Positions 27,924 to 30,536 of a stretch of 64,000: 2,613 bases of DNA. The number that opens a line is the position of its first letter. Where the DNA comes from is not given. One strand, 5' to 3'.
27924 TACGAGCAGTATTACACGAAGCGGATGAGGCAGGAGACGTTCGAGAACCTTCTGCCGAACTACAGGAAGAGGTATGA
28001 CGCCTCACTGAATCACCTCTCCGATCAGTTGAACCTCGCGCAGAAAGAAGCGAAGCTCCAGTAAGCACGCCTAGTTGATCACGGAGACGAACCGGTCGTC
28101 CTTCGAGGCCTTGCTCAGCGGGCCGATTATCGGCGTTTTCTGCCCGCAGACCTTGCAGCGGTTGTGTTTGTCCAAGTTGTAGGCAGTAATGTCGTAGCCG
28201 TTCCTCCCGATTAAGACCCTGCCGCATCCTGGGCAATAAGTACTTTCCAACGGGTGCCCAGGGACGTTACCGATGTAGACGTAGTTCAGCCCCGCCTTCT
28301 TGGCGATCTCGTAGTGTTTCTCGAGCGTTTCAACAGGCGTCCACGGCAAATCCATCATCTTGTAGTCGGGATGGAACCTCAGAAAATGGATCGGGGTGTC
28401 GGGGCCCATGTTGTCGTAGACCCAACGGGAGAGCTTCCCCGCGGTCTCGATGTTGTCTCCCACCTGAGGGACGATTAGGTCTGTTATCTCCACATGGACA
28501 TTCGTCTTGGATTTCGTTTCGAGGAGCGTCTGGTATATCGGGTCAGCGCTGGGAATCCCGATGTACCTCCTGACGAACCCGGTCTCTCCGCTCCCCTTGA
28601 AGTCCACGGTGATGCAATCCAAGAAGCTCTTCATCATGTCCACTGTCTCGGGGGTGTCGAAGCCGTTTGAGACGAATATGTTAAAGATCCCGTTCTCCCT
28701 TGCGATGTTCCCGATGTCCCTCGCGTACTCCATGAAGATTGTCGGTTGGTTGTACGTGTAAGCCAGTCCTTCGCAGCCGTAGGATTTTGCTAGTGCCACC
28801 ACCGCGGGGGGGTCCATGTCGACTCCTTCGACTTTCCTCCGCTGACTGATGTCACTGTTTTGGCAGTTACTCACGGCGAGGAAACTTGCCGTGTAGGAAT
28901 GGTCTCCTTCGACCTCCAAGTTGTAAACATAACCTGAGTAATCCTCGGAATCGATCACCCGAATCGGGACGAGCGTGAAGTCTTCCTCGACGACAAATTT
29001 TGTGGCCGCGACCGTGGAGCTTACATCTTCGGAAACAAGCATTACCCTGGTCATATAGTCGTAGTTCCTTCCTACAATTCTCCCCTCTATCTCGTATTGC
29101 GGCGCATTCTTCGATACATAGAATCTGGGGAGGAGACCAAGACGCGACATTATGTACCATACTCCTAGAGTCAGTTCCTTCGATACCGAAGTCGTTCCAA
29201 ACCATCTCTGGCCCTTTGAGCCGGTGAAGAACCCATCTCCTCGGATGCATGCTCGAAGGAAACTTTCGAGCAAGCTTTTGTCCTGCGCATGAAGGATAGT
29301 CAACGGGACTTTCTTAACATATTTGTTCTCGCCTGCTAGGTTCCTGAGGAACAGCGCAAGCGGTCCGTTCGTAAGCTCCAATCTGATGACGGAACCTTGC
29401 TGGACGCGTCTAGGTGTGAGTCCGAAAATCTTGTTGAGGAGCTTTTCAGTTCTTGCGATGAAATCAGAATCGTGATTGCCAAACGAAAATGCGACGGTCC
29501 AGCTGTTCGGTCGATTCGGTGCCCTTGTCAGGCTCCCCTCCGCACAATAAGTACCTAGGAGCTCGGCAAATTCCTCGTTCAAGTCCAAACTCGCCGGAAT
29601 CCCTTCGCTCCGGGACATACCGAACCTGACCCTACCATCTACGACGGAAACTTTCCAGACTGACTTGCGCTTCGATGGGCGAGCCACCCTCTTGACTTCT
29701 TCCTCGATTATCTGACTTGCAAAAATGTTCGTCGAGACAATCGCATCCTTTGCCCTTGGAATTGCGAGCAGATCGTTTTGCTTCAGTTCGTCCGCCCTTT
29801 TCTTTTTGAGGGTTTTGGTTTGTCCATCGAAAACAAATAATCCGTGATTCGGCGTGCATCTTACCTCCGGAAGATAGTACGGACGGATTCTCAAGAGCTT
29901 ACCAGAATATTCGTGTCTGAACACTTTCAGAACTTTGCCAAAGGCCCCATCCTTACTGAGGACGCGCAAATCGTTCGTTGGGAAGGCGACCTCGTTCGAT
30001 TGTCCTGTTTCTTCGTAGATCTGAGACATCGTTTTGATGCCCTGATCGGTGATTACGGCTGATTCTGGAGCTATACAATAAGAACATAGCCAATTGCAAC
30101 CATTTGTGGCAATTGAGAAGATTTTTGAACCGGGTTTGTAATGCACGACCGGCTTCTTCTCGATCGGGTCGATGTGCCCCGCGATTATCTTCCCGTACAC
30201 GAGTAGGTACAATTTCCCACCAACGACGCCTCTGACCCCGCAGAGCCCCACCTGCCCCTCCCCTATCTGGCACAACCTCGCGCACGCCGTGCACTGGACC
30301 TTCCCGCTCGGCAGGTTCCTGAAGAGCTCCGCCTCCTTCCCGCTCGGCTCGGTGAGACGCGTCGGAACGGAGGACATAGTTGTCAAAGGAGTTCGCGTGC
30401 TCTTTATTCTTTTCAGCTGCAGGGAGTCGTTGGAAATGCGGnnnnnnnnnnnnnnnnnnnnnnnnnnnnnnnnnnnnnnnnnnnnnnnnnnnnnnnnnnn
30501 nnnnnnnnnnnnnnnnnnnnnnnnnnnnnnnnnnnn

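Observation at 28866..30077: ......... intein splitting the CxxxCxxC motif of an AmmeMemoRadiSam radical SAM enzyme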

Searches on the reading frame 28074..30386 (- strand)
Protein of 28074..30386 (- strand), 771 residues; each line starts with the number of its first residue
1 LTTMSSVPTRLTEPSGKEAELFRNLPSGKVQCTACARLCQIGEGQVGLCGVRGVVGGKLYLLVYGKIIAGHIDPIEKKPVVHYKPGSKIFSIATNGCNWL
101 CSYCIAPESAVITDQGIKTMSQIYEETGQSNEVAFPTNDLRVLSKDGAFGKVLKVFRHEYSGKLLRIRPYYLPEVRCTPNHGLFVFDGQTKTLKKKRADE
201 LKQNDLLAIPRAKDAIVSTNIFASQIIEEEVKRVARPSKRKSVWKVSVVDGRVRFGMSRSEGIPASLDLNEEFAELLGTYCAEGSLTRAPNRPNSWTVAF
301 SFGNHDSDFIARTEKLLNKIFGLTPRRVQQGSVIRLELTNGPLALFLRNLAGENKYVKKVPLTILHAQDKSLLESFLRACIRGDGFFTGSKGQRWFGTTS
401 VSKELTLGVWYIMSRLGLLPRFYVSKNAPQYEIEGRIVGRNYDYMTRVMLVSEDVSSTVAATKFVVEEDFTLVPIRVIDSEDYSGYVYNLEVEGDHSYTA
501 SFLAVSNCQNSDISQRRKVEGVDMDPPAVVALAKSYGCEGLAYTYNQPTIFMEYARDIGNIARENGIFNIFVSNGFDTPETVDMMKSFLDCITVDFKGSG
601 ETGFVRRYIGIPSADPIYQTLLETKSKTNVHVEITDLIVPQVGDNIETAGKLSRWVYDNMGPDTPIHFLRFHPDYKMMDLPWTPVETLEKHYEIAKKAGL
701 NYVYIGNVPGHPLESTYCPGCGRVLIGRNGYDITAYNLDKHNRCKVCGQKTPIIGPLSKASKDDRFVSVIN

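Call 4: search_protein_families(library=pfam, proteins=[window:28074-30386:-], max_evalue=0.01)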
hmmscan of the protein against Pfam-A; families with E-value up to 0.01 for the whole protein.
window:28074-30386:- (771 aa): 3 families
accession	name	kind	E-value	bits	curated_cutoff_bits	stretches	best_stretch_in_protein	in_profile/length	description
PF14890.11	Intein_splicing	-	2.3e-18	66.9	35.8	1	112-501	3-149/155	Intein splicing domain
PF04055.27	Radical_SAM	-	8.1e-12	46.1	29.5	1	508-652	14-162/166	Radical SAM superfamily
PF14528.11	LAGLIDADG_3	-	1.4e-06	28.9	22.5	1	375-431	5-64/82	LAGLIDADG-like domain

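Call 5: search_protein_families(library=ncbifam, proteins=[window:28074-30386:-], max_evalue=0.01)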
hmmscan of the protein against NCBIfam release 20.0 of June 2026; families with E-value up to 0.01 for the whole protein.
window:28074-30386:- (771 aa): 14 families
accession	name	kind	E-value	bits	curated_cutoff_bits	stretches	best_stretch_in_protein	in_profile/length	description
TIGR04337.1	AmmeMemoSam_rS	hypoth_equivalog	1.2e-91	307.2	220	2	503-752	81-330/349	AmmeMemoRadiSam system radical SAM enzyme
NF045703.1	rSAM_Tes_intein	exception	7.2e-22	77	1700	2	88-240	140-302/1040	tetraether lipid synthase Tes, intein-containing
NF011418.0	PRK14845.1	equivalog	9e-11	40.3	756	1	104-436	24-287/1049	translation initiation factor IF-2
NF011491.0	PRK14898.1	equivalog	7.5e-10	37.5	783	1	138-432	122-394/860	DNA-directed RNA polymerase subunit A''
NF011287.0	PRK14698.1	equivalog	3.5e-09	35.2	1238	1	228-419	348-530/1017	V-type ATP synthase subunit A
TIGR01445.1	intein_Nterm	domain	1.5e-07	32.3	24.5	1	104-185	1-83/83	intein N-terminal splicing region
NF003157.0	PRK04132.1-2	equivalog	5.6e-05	21.2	1103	0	103-211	49-159/864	replication factor C small subunit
NF003158.0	PRK04132.1-3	equivalog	0.00021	18.5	1750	1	102-223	60-183/1437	replication factor C small subunit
TIGR02495.1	NrdG2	equivalog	0.00035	20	131.15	0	85-127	14-56/193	anaerobic ribonucleoside-triphosphate reductase activating protein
TIGR02494.1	PFLE_PFLC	subfamily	0.00072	18.9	174.35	0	547-673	133-256/293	glycyl-radical enzyme activating protein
NF003159.0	PRK04132.1-4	equivalog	0.0011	17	999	1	103-223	59-181/852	replication factor C small subunit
TIGR01443.1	intein_Cterm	domain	0.0012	19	15.6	1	486-508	1-24/24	intein C-terminal splicing region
TIGR02493.1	PFLA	equivalog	0.0025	17.2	231.75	0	85-128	14-56/235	pyruvate formate-lyase-activating protein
TIGR04041.1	activase_YjjW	hypoth_equivalog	0.0079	15.6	250.2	0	562-701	133-271/276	YjjW family glycine radical enzyme activase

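Call 6: find_homologous_proteins(query=window:28074-30377:-, max_evalue=0.00001)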
Query window:28074-30377:- (768 aa): 305 proteins with E <= 0.00001 among 8000 candidates; the best 120 are listed.
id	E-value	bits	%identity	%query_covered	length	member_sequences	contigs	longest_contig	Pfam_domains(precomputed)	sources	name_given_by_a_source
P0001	0.0e+0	1256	68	100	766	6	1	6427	PF04055.28,PF14528.12,PF14890.12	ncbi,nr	ncbi:MAG: AmmeMemoRadiSam system radical SAM enzyme [Thaumarchaeota archaeon]|nr:AmmeMemoRadiSam sys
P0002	0.0e+0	1233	67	100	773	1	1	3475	PF04055.28,PF14528.12,PF14890.12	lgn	-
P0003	0.0e+0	1225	67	100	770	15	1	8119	PF04055.28,PF14528.12,PF14890.12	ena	-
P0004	0.0e+0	1196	66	100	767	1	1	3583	PF04055.28,PF14528.12,PF14890.12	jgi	jgi:pyruvate formate lyase activating enzyme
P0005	0.0e+0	1194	64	87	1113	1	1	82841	PF04480.19,PF04055.28,PF18741.8,PF14528.12,PF14890.12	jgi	-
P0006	0.0e+0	1181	65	100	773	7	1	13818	PF04055.28,PF14528.12,PF14890.12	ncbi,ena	-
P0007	0.0e+0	1176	65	100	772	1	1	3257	PF04055.28,PF14528.12,PF14890.12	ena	-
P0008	0.0e+0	1166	63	87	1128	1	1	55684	PF04480.19,PF04055.28,PF18741.8,PF14528.12,PF14890.12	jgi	jgi:pyruvate formate lyase activating enzyme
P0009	0.0e+0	1162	64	99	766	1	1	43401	PF04055.28,PF14890.12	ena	-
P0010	0.0e+0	1161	63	100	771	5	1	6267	PF04055.28,PF14528.12,PF14890.12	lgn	-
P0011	0.0e+0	1155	63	100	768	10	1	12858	PF04055.28,PF14528.12,PF14890.12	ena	-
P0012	0.0e+0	1150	63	100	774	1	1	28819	PF04055.28,PF14528.12,PF14890.12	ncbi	-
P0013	0.0e+0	1144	64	100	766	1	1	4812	PF04055.28,PF14890.12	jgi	jgi:pyruvate formate lyase activating enzyme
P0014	0.0e+0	1143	63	100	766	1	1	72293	PF04055.28,PF14890.12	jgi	jgi:pyruvate formate lyase activating enzyme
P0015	0.0e+0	1142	62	87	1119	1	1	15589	PF04480.19,PF04055.28,PF18741.8,PF14528.12,PF14890.12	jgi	-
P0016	0.0e+0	1115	62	100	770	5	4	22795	PF04055.28,PF14528.12,PF14890.12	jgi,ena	jgi:pyruvate formate lyase activating enzyme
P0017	0.0e+0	1103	61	100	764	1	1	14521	PF04055.28,PF14528.12,PF14890.12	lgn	-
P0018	0.0e+0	1101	62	100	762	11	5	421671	PF04055.28,PF14528.12,PF14890.12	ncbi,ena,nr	ncbi:MAG: AmmeMemoRadiSam system radical SAM enzyme [Nitrososphaerota archaeon]|nr:AmmeMemoRadiSam s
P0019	0.0e+0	1098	61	100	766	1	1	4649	PF04055.28,PF14890.12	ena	-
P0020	0.0e+0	1097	62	100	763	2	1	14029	PF04055.28,PF14528.12,PF14890.12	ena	-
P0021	0.0e+0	1096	61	100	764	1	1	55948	PF04055.28,PF14528.12,PF14890.12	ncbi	-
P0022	0.0e+0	1091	61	99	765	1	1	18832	PF04055.28,PF14528.12,PF14890.12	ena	-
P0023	0.0e+0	1086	61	100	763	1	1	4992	PF04055.28,PF14528.12,PF14890.12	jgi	jgi:pyruvate formate lyase activating enzyme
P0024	0.0e+0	1066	61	94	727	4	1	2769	PF04055.28,PF14528.12,PF14890.12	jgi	jgi:pyruvate formate lyase activating enzyme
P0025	0.0e+0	1064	61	100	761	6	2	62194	PF04055.28,PF14528.12,PF14890.12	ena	-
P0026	0.0e+0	1063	59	98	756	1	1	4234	PF04055.28,PF14528.12,PF14890.12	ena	-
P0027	0.0e+0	1052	59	99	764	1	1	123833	PF04055.28,PF14528.12,PF14890.12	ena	-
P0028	2.4e-270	917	53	98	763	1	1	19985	PF04055.28,PF14528.12,PF14890.12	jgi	jgi:pyruvate formate lyase activating enzyme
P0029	6.5e-266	902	52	87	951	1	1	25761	PF04055.28,PF14528.12,PF14890.12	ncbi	-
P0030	3.8e-263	893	52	98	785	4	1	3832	PF04055.28,PF14528.12,PF14890.12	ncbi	-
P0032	3.1e-261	887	53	98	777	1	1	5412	PF04055.28,PF14528.12,PF14890.12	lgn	-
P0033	4.4e-260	883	51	87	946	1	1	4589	PF04055.28,PF14528.12,PF13403.12,PF14890.12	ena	-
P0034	6.7e-260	882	51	99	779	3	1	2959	PF04055.28,PF14528.12,PF14890.12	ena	-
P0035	1.2e-259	882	52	99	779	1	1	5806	PF04055.28,PF14528.12,PF14890.12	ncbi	-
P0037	3.1e-259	880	52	99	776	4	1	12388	PF04055.28,PF14528.12,PF14890.12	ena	-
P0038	5.1e-259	880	51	87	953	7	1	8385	PF04055.28,PF14528.12,PF13403.12,PF14890.12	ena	-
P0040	4.2e-258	877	48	98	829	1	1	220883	PF04055.28,PF14528.12,PF14890.12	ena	-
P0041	5.9e-258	876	48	98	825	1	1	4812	PF04055.28,PF14528.12,PF14890.12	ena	-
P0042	8.1e-258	876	48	98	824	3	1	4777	PF04055.28,PF14528.12,PF14890.12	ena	-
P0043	1.3e-256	872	50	88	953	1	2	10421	PF04055.28,PF14528.12,PF13403.12,PF14890.12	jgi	-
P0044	8.3e-256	869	48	98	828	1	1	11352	PF04055.28,PF14528.12,PF14890.12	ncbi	-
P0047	2.3e-254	864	50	87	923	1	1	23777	PF04055.28,PF14528.12,PF14890.12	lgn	-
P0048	2.8e-253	861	52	98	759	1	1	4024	PF04055.28,PF14528.12,PF14890.12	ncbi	-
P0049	3.0e-253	860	50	87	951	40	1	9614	PF04055.28,PF14528.12,PF13403.12,PF14890.12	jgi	-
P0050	5.9e-253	860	50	87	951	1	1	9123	PF04055.28,PF14528.12,PF13403.12,PF14890.12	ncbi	-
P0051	2.6e-252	857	48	98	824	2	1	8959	PF04055.28,PF14528.12,PF14890.12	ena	-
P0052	5.2e-252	856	49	89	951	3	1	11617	PF04055.28,PF14528.12,PF13403.12,PF14890.12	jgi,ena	-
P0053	4.4e-251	853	48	87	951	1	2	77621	PF04055.28,PF14528.12,PF13403.12,PF14890.12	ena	-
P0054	6.0e-251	853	50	87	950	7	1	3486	PF04055.28,PF14528.12,PF13403.12,PF14890.12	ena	-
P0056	1.2e-248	845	47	87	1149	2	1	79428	PF04480.19,PF04055.28,PF18741.8,PF14528.12,PF13403.12,PF14890.12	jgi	-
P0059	6.3e-242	823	46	98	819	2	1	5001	PF04055.28,PF14528.12,PF14890.12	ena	-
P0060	9.2e-242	823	47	98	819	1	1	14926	PF04055.28,PF14528.12,PF14890.12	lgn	-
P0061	1.4e-241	822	47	95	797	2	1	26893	PF04055.28,PF14528.12,PF14890.12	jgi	jgi:pyruvate formate lyase activating enzyme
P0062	1.5e-241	822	48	87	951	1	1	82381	PF04055.28,PF14528.12,PF13403.12,PF14890.12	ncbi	-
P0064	4.4e-239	814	60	76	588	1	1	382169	PF04055.28,PF14528.12,PF14890.12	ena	-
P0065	1.3e-236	805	48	87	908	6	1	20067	PF04055.28,PF14528.12,PF13403.12,PF14890.12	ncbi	-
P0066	2.6e-232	791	50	83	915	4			PF04055.28,PF14528.12,PF14890.12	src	-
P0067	2.0e-220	752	59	49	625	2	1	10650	PF04055.28,PF14890.12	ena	-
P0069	6.8e-208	711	74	39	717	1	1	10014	PF04480.19,PF04055.28,PF18741.8,PF14890.12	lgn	-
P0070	2.1e-207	709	75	37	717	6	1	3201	PF04480.19,PF04055.28,PF14623.12,PF18741.8,PF14890.12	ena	-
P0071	5.3e-205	701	67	39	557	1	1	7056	PF04055.28,PF14890.12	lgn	-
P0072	3.6e-204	698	69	39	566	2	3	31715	PF04055.28,PF14890.12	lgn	-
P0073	1.5e-203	696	67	40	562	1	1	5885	PF04055.28,PF14890.12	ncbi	-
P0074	1.6e-203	696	65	41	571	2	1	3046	PF04055.28,PF14890.12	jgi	-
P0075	3.0e-203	695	65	41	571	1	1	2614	PF04055.28,PF14890.12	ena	-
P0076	7.1e-203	694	67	39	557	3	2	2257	PF04055.28,PF14890.12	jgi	jgi:pyruvate formate lyase activating enzyme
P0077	1.1e-202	693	68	39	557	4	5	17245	PF04055.28,PF14890.12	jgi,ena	-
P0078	2.6e-200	685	66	40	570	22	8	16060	PF04055.28,PF14890.12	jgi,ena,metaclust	metaclust:\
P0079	2.4e-199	682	68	38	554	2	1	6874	PF04055.28,PF14890.12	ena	-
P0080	2.6e-199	682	67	39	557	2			PF04055.28,PF14890.12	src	-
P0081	1.6e-198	680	70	39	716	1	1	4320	PF04480.19,PF04055.28,PF18741.8,PF14890.12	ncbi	-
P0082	4.0e-198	678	67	39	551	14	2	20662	PF04055.28,PF14890.12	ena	-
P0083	1.1e-197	677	67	39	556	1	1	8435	PF04055.28,PF14890.12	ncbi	-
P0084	1.3e-197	676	66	39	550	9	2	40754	PF04055.28,PF14890.12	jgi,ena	-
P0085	2.5e-197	676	66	39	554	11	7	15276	PF04055.28,PF14890.12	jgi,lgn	jgi:pyruvate formate lyase activating enzyme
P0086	5.2e-197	675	67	39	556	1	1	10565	PF04055.28,PF14890.12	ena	-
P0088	1.7e-196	673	73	37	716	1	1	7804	PF04480.19,PF04055.28,PF18741.8,PF14890.12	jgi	-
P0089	2.7e-195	669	65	41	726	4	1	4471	PF04055.28,PF13403.12,PF14890.12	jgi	-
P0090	2.8e-195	669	72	37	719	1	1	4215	PF04480.19,PF04055.28,PF18741.8,PF14890.12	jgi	jgi:pyruvate formate lyase activating enzyme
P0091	3.7e-195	668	68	39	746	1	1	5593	PF04055.28,PF14890.12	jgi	-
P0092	3.7e-195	668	68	39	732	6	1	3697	PF04055.28,PF13403.12,PF14890.12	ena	-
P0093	5.0e-195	668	72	37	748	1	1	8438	PF04480.19,PF04055.28,PF18741.8,PF14890.12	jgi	jgi:pyruvate formate lyase activating enzyme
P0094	7.6e-195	667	68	40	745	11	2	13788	PF04055.28,PF14890.12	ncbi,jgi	-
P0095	7.8e-195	667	70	39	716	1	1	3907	PF04480.19,PF04055.28,PF18741.8,PF14890.12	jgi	jgi:pyruvate formate lyase activating enzyme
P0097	2.4e-194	666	62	42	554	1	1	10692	PF04055.28,PF14890.12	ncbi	-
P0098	2.7e-194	666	73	37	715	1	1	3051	PF04480.19,PF04055.28,PF18741.8,PF14890.12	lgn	-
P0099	3.6e-194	665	65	42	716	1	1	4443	PF04480.19,PF04055.28,PF18741.8,PF14890.12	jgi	jgi:pyruvate formate lyase activating enzyme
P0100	6.6e-194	664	66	40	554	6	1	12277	PF04055.28,PF14890.12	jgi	-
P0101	1.5e-193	663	70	37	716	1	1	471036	PF04055.28,PF14890.12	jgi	-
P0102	1.8e-193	663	57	46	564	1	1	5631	PF04055.28,PF14890.12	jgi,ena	-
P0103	5.4e-193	661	67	38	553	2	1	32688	PF04055.28,PF14890.12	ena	-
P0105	9.2e-193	660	64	42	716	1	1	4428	PF04480.19,PF04055.28,PF18741.8,PF14890.12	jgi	jgi:pyruvate formate lyase activating enzyme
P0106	1.1e-192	660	61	42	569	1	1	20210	PF04055.28,PF14890.12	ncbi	-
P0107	2.0e-192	659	67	39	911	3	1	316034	PF04480.19,PF04055.28,PF18741.8,PF13403.12,PF14890.12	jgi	jgi:pyruvate formate lyase activating enzyme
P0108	2.6e-192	659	71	37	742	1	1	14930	PF04480.19,PF04055.28,PF18741.8,PF14890.12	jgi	jgi:pyruvate formate lyase activating enzyme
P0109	4.2e-192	658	63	40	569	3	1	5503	PF04055.28,PF14890.12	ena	-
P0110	2.0e-191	656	68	39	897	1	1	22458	PF04480.19,PF04055.28,PF18741.8,PF14890.12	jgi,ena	-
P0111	2.4e-191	656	70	37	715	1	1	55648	PF04480.19,PF04055.28,PF18741.8,PF14890.12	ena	-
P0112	2.8e-191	656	69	37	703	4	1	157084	PF04055.28,PF14890.12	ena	-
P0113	5.9e-191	655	66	39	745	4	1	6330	PF04055.28,PF14890.12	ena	-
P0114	1.3e-190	653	69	37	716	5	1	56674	PF04480.19,PF04055.28,PF14890.12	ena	-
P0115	2.3e-190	653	68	39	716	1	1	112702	PF04480.19,PF04055.28,PF18741.8,PF14890.12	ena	-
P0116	2.6e-190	652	70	37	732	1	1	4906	PF04480.19,PF04055.28,PF14890.12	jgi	jgi:pyruvate formate lyase activating enzyme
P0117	2.7e-190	652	69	39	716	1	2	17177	PF04480.19,PF04055.28,PF18741.8,PF14890.12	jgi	jgi:pyruvate formate lyase activating enzyme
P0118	3.5e-190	652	70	37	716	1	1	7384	PF04480.19,PF04055.28,PF14890.12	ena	-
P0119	6.4e-190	651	65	38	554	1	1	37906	PF04055.28,PF14890.12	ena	-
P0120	1.6e-189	650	68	39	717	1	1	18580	PF04480.19,PF04055.28,PF18741.8,PF14890.12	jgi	jgi:pyruvate formate lyase activating enzyme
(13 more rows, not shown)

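Call 55: predict_structure(alignment_id=A1)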
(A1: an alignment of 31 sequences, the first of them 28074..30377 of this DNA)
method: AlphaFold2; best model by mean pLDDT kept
length: 768 residues; sequences in the alignment: 31
mean_pLDDT: 82.2   pTM: 0.59
mean pLDDT of the five models: 82.2, 80.4, 79.6, 79.6, 79.3
residues with pLDDT >= 90: 292; 70-90: 356; 50-70: 85; < 50: 35
segments of 3 or more residues with pLDDT < 50: 1-6, 94-99, 452-455, 506-516, 543-545, 671-673
pLDDT, mean of each block of 10 residues (from residue 1): 46 83 73 68 66 82 79 86 89 49 91 92 69 80 89 72 87 85 88 86 91 83 90 73 89 81 95 95 85 89 89 96 88 92 93 90 92 90 78 86 93 84 76 69 76 54 87 90 81 86 59 51 90 91 59 90 89 79 88 71 58 82 89 80 87 93 83 58 92 94 88 92 89 92 93 89 76
secondary structure, 60 per line:
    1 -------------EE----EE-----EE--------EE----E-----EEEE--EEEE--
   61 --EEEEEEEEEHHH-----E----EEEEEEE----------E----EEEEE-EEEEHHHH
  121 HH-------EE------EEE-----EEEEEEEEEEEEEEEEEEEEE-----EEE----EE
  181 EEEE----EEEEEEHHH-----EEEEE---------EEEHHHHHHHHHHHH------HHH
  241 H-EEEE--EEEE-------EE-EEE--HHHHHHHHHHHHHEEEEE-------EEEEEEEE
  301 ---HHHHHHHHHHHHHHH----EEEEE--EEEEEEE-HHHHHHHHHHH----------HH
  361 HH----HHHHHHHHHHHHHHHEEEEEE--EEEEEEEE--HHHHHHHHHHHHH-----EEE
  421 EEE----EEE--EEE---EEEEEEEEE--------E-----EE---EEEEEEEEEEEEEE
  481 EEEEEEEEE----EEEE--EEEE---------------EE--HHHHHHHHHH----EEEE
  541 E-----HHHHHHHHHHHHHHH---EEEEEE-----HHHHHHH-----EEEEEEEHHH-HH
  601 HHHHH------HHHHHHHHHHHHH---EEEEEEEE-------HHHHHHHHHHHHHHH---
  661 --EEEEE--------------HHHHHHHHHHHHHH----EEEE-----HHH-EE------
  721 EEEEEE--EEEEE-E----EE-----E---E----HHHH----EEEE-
elements in order (helices of 4 or more, strands of 3 or more residues): E49-52 E55-58 E63-71 E85-91 E107-111 E113-116 H117-122 E138-140 E146-166 E172-174 E179-184 E189-194 E203-207 E217-219 H220-231 H238-241 E243-246 E249-252 E263-265 H268-280 E281-285 E293-300 H304-318 E323-327 E330-336 H338-348 H359-362 H367-381 E382-387 E390-397 H400-412 E418-423 E428-430 E433-435 E439-447 E467-489 E494-497 E500-503 H523-532 E537-541 H547-561 E565-570 H576-582 E588-594 H599-605 H612-624 E628-635 H643-657 E663-667 H682-695 E700-703 E721-726 E729-733 H756-759 E764-767

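Call 61: fold_search(model_id=the predicted structure, library=pdb)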
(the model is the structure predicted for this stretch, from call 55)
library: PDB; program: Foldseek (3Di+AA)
matches with E <= 10: 1678; with E <= 0.001: 118
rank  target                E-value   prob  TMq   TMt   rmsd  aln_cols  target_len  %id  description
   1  7qsu                  4.2e-26  1.00  0.37  0.72   6.0       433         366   18  Crystal structure of homing endonuclease-associated TliVMA intein (C1A, d333-339) (released 2022-03-30)
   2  7qss                  1.2e-23  1.00  0.39  0.66   5.2       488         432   18  Crystal structure of homing endonuclease-associated TliVMA intein (C1A) (released 2022-03-30)
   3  2cw7                  1.3e-20  1.00  0.37  0.51   8.4       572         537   16  Crystal structure of intein homing endonuclease II (released 2006-04-18)
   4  7qst                  7.6e-20  1.00  0.33  0.65   6.8       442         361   18  Crystal structure of homing endonuclease-associated PhoVMA intein (C1A) (released 2022-03-30)
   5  1dq3                  1.0e-16  1.00  0.34  0.54   6.7       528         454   14  CRYSTAL STRUCTURE OF AN ARCHAEAL INTEIN-ENCODED HOMING ENDONUCLEASE PI-PFUI (released 2000-07-05)
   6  1ef0_A                7.3e-15  1.00  0.28  0.44  19.9       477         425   13  CRYSTAL STRUCTURE OF PI-SCEI MINIPRECURSOR (released 2000-06-07)
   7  1jva_B                1.8e-14  1.00  0.30  0.47   8.4       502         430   13  CRYSTAL STRUCTURE OF THE VMA1-DERIVED ENDONUCLEASE BEARING THE N AND C EXTEIN PROPEPTIDES (released 2002-08-29)
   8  1vde_B                2.0e-13  1.00  0.29  0.45   8.6       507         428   13  PI-SCEI, A HOMING ENDONUCLEASE WITH PROTEIN SPLICING ACTIVITY (released 1998-04-08)
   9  1vde_A                2.0e-13  1.00  0.27  0.43  19.2       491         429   13  PI-SCEI, A HOMING ENDONUCLEASE WITH PROTEIN SPLICING ACTIVITY (released 1998-04-08)
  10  1lwt_A                2.9e-12  1.00  0.27  0.42  19.1       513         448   13  Crystal structure of the intein homing endonuclease PI-SceI bound to its substrate DNA (Ca2+ free) (released 2002-09-27)
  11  1um2_B                7.0e-12  1.00  0.26  0.43  19.0       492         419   14  Crystal Structure of the Vma1-Derived Endonuclease with the Ligated Extein Segment (released 2004-09-22)
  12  1dfa                  1.3e-11  1.00  0.28  0.46   9.2       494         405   14  CRYSTAL STRUCTURE OF PI-SCEI IN C2 SPACE GROUP (released 1999-12-08)
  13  1um2_A                3.6e-11  1.00  0.26  0.43  19.0       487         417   14  Crystal Structure of the Vma1-Derived Endonuclease with the Ligated Extein Segment (released 2004-09-22)
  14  3c8f                  1.8e-08  1.00  0.22  0.65   2.7       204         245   19  4Fe-4S-Pyruvate formate-lyase Activating Enzyme with partially disordered AdoMet (released 2008-10-28)
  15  8fo0                  3.2e-08  1.00  0.22  0.65   2.9       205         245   18  The structure of a crystallizable variant of E. coli pyruvate formate-lyase activating enzyme bound to a partially cleav (released 2023-05-24)
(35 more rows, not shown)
